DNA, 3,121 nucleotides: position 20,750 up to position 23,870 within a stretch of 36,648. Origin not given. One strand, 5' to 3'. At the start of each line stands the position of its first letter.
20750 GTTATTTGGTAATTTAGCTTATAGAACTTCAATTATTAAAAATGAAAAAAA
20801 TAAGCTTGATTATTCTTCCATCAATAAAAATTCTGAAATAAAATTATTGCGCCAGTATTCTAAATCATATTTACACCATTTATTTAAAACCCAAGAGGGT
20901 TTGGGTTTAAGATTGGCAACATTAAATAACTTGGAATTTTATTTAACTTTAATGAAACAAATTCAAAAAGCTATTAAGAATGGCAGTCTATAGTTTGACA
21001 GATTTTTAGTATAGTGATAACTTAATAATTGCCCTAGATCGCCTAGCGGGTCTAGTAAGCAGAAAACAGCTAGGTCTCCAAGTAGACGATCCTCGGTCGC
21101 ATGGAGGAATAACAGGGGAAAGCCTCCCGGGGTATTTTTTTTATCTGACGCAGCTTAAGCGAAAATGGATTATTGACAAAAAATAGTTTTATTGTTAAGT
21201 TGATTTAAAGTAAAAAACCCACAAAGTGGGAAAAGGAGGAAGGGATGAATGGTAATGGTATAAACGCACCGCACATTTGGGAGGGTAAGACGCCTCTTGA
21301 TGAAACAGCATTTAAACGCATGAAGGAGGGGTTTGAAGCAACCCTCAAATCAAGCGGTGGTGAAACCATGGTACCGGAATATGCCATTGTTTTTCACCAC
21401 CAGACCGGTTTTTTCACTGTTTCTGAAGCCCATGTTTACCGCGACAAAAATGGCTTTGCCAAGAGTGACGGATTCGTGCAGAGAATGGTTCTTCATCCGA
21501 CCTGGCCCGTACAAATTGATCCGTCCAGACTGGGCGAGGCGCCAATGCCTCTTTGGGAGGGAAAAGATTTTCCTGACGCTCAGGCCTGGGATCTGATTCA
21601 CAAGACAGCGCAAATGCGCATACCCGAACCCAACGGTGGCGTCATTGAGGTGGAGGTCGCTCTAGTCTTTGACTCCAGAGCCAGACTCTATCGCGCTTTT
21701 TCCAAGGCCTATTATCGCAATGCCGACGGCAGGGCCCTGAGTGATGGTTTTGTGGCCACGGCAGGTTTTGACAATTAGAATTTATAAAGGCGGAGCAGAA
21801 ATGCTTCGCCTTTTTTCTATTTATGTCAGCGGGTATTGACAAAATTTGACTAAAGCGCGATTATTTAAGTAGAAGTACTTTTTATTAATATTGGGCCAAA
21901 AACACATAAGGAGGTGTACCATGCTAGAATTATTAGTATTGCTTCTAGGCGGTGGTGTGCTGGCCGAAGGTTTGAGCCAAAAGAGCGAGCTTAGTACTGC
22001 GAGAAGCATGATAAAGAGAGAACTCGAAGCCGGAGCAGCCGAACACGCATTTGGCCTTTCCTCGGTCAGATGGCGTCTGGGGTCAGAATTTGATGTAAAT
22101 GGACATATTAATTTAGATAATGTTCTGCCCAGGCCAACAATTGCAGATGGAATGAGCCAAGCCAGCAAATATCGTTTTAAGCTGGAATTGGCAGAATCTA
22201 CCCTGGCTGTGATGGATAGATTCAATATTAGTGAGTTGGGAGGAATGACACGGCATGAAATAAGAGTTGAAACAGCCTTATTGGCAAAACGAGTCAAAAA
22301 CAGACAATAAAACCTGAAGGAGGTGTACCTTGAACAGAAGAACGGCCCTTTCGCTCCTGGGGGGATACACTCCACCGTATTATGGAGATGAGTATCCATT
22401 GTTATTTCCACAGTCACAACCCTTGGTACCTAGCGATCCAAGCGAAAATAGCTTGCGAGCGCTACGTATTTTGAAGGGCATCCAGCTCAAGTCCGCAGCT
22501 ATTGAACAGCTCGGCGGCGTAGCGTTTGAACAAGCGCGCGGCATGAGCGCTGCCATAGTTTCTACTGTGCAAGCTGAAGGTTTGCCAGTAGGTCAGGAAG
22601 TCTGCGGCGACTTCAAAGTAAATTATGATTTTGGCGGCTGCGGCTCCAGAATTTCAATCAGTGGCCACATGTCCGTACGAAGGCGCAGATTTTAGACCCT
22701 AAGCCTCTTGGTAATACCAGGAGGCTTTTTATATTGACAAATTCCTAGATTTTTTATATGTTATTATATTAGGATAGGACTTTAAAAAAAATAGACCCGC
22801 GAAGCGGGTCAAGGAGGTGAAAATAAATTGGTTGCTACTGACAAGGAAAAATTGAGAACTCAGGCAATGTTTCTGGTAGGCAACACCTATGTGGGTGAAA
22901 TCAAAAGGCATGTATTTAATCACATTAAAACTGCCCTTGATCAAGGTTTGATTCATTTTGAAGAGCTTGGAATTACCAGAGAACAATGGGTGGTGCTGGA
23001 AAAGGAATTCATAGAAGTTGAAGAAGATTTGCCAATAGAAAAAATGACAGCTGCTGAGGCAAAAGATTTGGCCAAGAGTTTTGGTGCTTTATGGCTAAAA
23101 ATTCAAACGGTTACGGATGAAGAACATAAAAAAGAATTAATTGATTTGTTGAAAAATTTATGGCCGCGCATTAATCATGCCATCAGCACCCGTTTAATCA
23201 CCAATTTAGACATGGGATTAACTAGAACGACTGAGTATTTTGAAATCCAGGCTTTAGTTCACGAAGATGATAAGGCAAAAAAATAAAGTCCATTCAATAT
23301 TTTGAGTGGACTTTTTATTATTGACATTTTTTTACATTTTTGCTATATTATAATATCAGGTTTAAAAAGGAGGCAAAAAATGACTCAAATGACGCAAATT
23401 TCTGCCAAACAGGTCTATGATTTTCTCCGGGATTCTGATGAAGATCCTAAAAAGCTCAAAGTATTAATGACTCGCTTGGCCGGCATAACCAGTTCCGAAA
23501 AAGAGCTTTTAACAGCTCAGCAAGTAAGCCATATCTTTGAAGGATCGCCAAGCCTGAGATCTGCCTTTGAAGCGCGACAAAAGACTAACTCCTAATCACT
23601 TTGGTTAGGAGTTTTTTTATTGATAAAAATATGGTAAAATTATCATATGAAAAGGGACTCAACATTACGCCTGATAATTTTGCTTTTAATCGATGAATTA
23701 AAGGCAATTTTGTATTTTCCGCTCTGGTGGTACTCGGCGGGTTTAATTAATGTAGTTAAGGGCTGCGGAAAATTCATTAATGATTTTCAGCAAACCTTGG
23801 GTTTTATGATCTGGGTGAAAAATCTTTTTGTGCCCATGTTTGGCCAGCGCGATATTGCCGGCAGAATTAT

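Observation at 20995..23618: G+C-elevated island of five orphan small-protein genes in four self-contained transcription units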

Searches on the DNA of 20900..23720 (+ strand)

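Call 8: search_rna_families(source=window, start=20900, end=23720, threshold=evalue, max_evalue=10, show_alignments=3)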
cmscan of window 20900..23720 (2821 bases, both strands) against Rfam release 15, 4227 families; matches with E-value up to 10: 9.
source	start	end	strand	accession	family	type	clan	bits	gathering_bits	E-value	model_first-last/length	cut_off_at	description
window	21754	21816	+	RF02057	STnc40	Gene; sRNA;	-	23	45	0.69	1-70/70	no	Salmonella enterica sRNA STnc40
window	23195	23320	+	RF00378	Qrr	Gene; sRNA;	-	22.2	50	0.56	1-108/108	no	Qrr RNA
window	23279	23320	-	RF03498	mir-3145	Gene; miRNA;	-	18.9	98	3.2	1-84/84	no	mir-3145 microRNA precursor family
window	23267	23332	+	RF04209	MIR7533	Gene; miRNA;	-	16.8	230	3.3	91-158/249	no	MIR7533 microRNA precursor family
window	21704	21822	+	RF02346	ar35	Gene; sRNA;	-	16.2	45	5.6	1-144/144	no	Alphaproteobacterial sRNA ar35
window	21781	21890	+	RF00558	L20_leader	Cis-reg; leader;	-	16.1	58.7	9.2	1-127/127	no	Ribosomal protein L20 leader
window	23285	23438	-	RF02590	Spy1186876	Gene; sRNA;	-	15.8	208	2.3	1-243/243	no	S. pyogenes small RNA 1186876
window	22138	22230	-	RF02514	5_ureB_sRNA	Gene; sRNA;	-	13.1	40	2.1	1-292/292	no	5' ureB small RNA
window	21131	21223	-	RF00117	C0719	Gene; sRNA;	-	12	50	8.6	1-222/222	no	C0719 RNA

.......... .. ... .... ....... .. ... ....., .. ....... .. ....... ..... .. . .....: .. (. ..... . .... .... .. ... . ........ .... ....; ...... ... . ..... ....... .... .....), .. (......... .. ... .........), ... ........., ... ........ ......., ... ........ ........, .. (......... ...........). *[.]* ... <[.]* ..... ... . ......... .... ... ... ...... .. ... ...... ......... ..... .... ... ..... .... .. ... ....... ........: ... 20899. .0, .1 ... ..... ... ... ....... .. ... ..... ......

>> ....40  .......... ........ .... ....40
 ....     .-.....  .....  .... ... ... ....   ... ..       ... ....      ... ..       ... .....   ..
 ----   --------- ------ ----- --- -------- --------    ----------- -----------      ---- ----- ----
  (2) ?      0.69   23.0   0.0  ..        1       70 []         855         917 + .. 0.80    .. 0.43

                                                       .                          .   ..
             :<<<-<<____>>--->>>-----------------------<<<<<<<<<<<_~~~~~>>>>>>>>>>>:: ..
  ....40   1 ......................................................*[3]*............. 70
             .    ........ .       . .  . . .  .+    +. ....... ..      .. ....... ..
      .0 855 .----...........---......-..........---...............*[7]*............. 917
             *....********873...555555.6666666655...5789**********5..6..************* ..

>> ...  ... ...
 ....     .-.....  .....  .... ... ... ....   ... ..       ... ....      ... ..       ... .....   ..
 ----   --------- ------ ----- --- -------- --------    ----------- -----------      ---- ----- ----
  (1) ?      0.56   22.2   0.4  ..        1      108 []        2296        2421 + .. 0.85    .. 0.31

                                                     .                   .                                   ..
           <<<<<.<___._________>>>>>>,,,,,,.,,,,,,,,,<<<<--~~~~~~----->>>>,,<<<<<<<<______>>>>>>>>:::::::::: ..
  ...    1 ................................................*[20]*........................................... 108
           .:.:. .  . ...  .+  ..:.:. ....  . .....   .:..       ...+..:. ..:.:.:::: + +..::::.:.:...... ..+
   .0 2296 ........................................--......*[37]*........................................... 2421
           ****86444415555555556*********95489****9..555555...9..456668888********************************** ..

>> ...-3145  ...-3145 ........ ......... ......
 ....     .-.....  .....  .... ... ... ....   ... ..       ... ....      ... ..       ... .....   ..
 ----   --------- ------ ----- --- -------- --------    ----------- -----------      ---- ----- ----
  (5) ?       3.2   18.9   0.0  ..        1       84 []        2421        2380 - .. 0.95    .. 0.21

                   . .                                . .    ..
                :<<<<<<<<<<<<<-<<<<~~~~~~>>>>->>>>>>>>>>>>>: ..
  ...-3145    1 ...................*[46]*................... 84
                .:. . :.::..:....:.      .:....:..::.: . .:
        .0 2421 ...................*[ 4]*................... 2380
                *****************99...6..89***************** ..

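Call 101: search_rna_families(source=L091, start=9240, end=9530, threshold=evalue, max_evalue=10, show_alignments=2)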
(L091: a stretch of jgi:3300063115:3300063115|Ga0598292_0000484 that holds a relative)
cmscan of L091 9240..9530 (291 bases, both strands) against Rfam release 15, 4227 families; matches with E-value up to 10: 14.
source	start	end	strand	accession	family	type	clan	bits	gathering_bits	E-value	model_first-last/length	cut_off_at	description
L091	9437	9512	+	RF00021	Spot_42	Gene; sRNA;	-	23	80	0.021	1-115/115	no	Spot 42 RNA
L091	9475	9510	+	RF01791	F6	Gene; sRNA;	-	20.9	46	0.18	1-57/57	no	F6 TB sRNA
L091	9416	9510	+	RF02552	RcsR1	Gene; sRNA;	-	18.3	60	0.17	1-96/96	no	RcsR1 sRNA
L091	9409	9513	+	RF00514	His_leader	Cis-reg; leader;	-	18.2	49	0.84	1-126/126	no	Histidine operon leader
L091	9440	9511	+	RF02837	anti-hemB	Gene; sRNA;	-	17.9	49.5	0.06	1-81/81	no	Burkholderia RNA 7 (anti-hemB)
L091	9456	9511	+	RF02868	ncS037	Gene; sRNA;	-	16.8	112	1.2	1-152/152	no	Burkholderia sRNA 37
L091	9449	9511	+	RF02278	Betaproteobacteria_toxic_sRNA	Gene; sRNA;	-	15.9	50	0.78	1-64/64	no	Betaproteobacteria toxic small RNA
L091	9482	9511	+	RF02401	ClpQY_promoter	Cis-reg;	-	14.3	42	0.73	1-27/57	no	ClpQY promoter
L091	9475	9516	+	RF00489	ctRNA_p42d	Gene; antisense;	-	14.1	50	3.2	1-46/46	no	ctRNA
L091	9495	9530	-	RF03640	mir-3747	Gene; miRNA;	-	13.9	63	5.9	31-67/67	5'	mir-3747 microRNA precursor family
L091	9493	9530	+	RF03640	mir-3747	Gene; miRNA;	-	13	63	9.9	1-42/67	3'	mir-3747 microRNA precursor family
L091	9375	9516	+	RF02612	BSR1350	Gene; sRNA;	-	12.9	216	8.4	1-176/176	no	Brucella sRNA 1350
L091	9465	9511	+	RF02399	NsiR1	Gene; sRNA;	-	12.8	39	5.2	1-60/60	no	Nitrogen stress-induced RNA 1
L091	9454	9530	-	RF02657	sot2652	Gene; sRNA;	-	10.4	61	4.8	109-187/187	5'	Sense overlapping transcript RNA 2652 (sot)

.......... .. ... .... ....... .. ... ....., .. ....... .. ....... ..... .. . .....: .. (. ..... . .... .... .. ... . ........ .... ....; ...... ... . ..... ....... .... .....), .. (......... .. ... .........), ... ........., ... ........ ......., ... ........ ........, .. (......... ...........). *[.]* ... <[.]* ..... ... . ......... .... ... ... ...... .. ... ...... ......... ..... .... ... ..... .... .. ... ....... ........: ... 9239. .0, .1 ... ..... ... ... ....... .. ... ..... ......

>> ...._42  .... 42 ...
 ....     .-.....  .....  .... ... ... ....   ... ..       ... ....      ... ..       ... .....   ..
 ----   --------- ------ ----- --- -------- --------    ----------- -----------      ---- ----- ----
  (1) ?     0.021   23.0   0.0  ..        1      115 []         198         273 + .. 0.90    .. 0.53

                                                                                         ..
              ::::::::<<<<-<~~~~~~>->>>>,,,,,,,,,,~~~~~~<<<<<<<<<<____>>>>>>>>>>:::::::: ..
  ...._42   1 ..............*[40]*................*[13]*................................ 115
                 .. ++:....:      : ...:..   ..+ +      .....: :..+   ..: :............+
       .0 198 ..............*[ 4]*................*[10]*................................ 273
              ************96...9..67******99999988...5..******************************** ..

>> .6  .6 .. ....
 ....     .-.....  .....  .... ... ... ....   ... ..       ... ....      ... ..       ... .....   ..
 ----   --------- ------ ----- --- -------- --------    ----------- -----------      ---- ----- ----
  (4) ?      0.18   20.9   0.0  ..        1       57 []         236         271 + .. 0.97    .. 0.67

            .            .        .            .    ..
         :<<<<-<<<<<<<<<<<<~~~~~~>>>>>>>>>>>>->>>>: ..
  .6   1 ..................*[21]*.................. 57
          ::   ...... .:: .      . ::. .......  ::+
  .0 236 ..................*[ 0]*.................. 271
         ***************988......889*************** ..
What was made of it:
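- On Any Rfam RNA family (20995-21142): The L091 homologue matches only through its terminator, far below the thresholds (call 101).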

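Call 102: search_rna_families(source=window, start=20990, end=21160, threshold=evalue, max_evalue=10, show_alignments=2)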
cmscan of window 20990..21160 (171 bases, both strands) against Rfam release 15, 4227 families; matches with E-value up to 10: 0.
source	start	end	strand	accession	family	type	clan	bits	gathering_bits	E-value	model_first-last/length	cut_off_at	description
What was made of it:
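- On Any Rfam RNA family (20995-21142): No hit for the window element at E <= 10 (calls 8, 102).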

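Call 106: search_dna_similar(query=window:20995-23618:+, collection=phages, mode=distant, max_rows=10)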
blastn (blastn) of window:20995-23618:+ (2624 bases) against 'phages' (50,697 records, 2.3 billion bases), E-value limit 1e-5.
No match.
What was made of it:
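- No match in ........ phages (call 106).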

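Call 107: search_dna_similar(query=window:20995-23618:+, collection=plasmids, mode=distant, max_rows=10)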
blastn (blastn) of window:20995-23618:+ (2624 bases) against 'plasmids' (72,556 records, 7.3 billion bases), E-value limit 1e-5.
No match.
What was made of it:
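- Tried and rejected: Phage and plasmid blastn found nothing (calls 106, 107).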
